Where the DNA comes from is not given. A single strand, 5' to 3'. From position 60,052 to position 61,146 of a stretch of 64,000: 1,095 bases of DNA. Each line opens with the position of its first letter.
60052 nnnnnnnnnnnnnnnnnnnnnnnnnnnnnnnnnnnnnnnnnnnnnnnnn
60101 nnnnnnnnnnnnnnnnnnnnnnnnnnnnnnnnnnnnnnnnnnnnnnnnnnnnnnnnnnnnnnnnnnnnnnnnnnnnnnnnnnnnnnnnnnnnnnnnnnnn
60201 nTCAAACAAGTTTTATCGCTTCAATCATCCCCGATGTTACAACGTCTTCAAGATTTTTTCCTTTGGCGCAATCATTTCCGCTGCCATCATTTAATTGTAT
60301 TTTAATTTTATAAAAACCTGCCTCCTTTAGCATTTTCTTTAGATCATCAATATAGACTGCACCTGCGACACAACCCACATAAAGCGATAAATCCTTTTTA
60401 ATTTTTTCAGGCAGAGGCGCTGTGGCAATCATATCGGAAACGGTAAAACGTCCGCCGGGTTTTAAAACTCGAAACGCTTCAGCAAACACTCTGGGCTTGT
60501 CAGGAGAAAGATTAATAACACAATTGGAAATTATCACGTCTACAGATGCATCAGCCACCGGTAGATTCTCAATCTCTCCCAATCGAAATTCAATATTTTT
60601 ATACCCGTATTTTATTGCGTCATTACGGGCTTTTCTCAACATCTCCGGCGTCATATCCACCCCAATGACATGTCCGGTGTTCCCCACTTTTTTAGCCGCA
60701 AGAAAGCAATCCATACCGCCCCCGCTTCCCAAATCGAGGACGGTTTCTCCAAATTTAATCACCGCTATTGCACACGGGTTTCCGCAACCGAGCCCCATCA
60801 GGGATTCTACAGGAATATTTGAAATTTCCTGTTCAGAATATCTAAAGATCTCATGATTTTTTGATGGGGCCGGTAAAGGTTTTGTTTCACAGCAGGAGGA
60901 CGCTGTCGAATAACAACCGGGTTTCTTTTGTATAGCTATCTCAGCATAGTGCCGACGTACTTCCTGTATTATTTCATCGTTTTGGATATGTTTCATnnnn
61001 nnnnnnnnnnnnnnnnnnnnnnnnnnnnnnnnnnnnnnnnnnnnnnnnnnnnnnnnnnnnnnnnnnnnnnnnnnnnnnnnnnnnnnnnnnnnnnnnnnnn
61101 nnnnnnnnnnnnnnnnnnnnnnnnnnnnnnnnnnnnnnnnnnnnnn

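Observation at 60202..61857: The same ECF-type promoter precedes the SigZ-like sigma gene and the ArsM-like methyltransferase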

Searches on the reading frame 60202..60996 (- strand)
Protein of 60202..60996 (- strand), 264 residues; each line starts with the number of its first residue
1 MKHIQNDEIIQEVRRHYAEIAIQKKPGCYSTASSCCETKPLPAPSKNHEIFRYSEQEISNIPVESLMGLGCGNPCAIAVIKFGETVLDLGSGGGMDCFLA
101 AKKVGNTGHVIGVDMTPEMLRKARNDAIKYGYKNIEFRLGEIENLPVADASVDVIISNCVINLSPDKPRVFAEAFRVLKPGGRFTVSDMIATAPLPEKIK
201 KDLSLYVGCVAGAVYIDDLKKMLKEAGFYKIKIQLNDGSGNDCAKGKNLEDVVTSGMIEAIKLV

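Call 4: search_protein_families(library=pfam, proteins=[window:60202-60996:-], max_evalue=0.01)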
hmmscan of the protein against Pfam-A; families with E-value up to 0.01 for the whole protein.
window:60202-60996:- (264 aa): 16 families
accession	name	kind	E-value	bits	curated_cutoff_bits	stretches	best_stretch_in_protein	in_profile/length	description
PF13847.12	Methyltransf_31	-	2e-42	144.8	27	1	83-227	4-145/145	Methyltransferase domain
PF13649.12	Methyltransf_25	-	9.3e-24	84.4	27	1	86-182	1-97/97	Methyltransferase domain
PF08241.18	Methyltransf_11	-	1.1e-22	80.9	21.2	1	87-185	1-94/95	Methyltransferase domain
PF01209.24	Ubie_methyltran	-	3.1e-20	73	20.1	1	80-188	45-153/233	ubiE/COQ5 methyltransferase family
PF08242.18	Methyltransf_12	-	1.9e-13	51.4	30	1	87-184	1-98/98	Methyltransferase domain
PF13489.12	Methyltransf_23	-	1.2e-10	41.8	27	1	83-231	23-162/164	Methyltransferase domain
PF01135.25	PCMT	-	7.5e-08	32.8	20.3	1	80-185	71-170/210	Protein-L-isoaspartate(D-aspartate) O-methyltransferase (PCMT)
PF06325.19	PrmA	-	3.7e-06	27.1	22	1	79-191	158-263/296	Ribosomal protein L11 methyltransferase (PrmA)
PF01170.24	UPF0020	-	3.3e-05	24.1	22.3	1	106-158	75-128/197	RMKL-like, methyltransferase domain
PF05175.20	MTS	-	6.7e-05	23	23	1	83-186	32-138/170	Methyltransferase small domain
PF05148.21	Methyltransf_8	-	6.9e-05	23.3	27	1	141-190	112-160/219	Hypothetical methyltransferase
PF01728.25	FtsJ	-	7.8e-05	23.1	24.1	1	80-166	19-106/181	FtsJ-like methyltransferase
PF20922.3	Anamorsin_N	-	0.00018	21.7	27.1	1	142-193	42-94/163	Anamorsin, N-terminal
PF13679.12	Methyltransf_32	-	0.00053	20.4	27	1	84-154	27-104/143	Methyltransferase domain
PF24675.1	NpmA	-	0.0011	18.8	60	1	81-148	22-92/214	16S rRNA (adenine(1408)-N(1))-methyltransferase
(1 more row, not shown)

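Call 5: search_protein_families(library=ncbifam, proteins=[window:60202-60996:-], max_evalue=0.001)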
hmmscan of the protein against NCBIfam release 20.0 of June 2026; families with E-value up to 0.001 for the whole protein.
window:60202-60996:- (264 aa): 51 families (the best 25 are shown)
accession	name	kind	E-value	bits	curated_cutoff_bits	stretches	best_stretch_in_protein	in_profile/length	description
NF008823.0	PRK11873.1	subfamily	1.1e-102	343.2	263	1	5-262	3-267/272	arsenite methyltransferase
NF041537.1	ArsM_AhpD_UU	exception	8e-53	179.4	510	1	6-236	10-230/345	arsenite methyltransferase/AhpD domain selenoprotein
NF047649.1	MTase_UXPK_star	exception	6.4e-51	173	460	1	7-234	11-229/283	methyltransferase/UXPK-star double selenoprotein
NF041536.1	ArsM_DUF2284_UU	exception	3.9e-48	163.9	575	1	42-238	35-232/459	arsenite methyltransferase/DUF2284 domain selenoprotein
NF040538.1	methyl_ArsM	equivalog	6.4e-46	157.1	500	2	146-244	165-266/356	arsinothricin biosynthesis methyltransferase ArsM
NF040539.1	AST_met_ArsM_2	exception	2.1e-30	106.4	240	1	85-233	59-210/262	putative arsinothricin biosynthesis methyltransferase ArsM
NF038099.1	AsSugarArsM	exception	5.8e-30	104.6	400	1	66-234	42-219/321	arsenosugar biosynthesis arsenite methyltransferase ArsM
NF045667.1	MTase_DVU1556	equivalog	7e-26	91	155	1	77-229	17-161/213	DVU_1556 family methyltransferase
NF001244.0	PRK00216.1-5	equivalog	1.3e-17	63.9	216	1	78-192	44-159/236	bifunctional demethylmenaquinone methyltransferase/2-methoxy-6-polyprenyl-1,4-benzoquinol methylase UbiE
NF052510.1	methyltran_MpqE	exception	4.8e-17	62.1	335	1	80-187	44-152/234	methyl-plastoquinone biosynthesis methyltransferase MpqE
TIGR02072.1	BioC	equivalog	6.9e-17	62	184.95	1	84-192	36-138/244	malonyl-ACP O-methyltransferase BioC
NF001240.0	PRK00216.1-1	equivalog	1.6e-16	60.1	378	1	77-201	58-181/251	bifunctional demethylmenaquinone methyltransferase/2-methoxy-6-polyprenyl-1,4-benzoquinol methylase UbiE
NF001242.0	PRK00216.1-3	equivalog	3.4e-16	59.4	351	1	85-188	73-177/258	bifunctional demethylmenaquinone methyltransferase/2-methoxy-6-polyprenyl-1,4-benzoquinol methylase UbiE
TIGR01934.1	MenG_MenH_UbiE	subfamily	4.4e-16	58.9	158.35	1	81-193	38-148/223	ubiquinone/menaquinone biosynthesis methyltransferase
TIGR02752.1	MenG_heptapren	equivalog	1.3e-14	54.3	419.85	1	80-186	43-149/231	demethylmenaquinone methyltransferase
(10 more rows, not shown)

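Call 55: search_solved_structures(query=window:60202-60996:-, show_alignments=1)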
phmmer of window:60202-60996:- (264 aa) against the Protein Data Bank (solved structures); distinct sequences matched with E-value up to 0.001: 57.
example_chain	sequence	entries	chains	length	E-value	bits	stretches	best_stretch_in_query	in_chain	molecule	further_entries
5evj_A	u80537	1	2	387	1.5e-36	129.6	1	58-229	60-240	Arsenite methyltransferase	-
4kw7_A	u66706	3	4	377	3.3e-31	112.2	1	57-233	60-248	Arsenic methyltransferase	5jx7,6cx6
4fr0_A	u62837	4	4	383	3.4e-31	112.1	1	57-233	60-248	Arsenic methyltransferase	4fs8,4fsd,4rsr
5eg5_A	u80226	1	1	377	1e-30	110.6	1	55-233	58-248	Arsenic methyltransferase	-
8xt7_A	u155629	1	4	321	3.6e-29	105.5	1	83-230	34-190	Arsenite methyltransferase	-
5wp5_A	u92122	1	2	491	1.2e-20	77.6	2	80-228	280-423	Phosphomethylethanolamine N-methyltransferase 2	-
5wp4_A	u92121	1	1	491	5.1e-20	75.5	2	80-230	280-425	Phosphoethanolamine N-methyltransferase 1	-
8zc8_A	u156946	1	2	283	3.1e-11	46.7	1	80-206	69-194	MitM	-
21zq_A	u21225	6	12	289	3.2e-11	46.7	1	80-206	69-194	MitM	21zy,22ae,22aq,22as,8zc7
3mgg_A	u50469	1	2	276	6.2e-11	45.7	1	82-189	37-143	Methyltransferase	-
1xxl_A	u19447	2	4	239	2.5e-10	43.7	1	83-191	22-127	YcgJ protein | ycgJ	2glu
1ve3_A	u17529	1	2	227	3.1e-10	43.4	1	77-187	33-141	hypothetical protein PH0226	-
3bus_A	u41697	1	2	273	5.1e-10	42.7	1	59-202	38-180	Methyltransferase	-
9w6x_A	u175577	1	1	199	8.1e-10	42.1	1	48-189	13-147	YtkW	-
6f5z_A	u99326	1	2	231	8.7e-10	42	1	79-185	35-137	24-sterol C-methyltransferase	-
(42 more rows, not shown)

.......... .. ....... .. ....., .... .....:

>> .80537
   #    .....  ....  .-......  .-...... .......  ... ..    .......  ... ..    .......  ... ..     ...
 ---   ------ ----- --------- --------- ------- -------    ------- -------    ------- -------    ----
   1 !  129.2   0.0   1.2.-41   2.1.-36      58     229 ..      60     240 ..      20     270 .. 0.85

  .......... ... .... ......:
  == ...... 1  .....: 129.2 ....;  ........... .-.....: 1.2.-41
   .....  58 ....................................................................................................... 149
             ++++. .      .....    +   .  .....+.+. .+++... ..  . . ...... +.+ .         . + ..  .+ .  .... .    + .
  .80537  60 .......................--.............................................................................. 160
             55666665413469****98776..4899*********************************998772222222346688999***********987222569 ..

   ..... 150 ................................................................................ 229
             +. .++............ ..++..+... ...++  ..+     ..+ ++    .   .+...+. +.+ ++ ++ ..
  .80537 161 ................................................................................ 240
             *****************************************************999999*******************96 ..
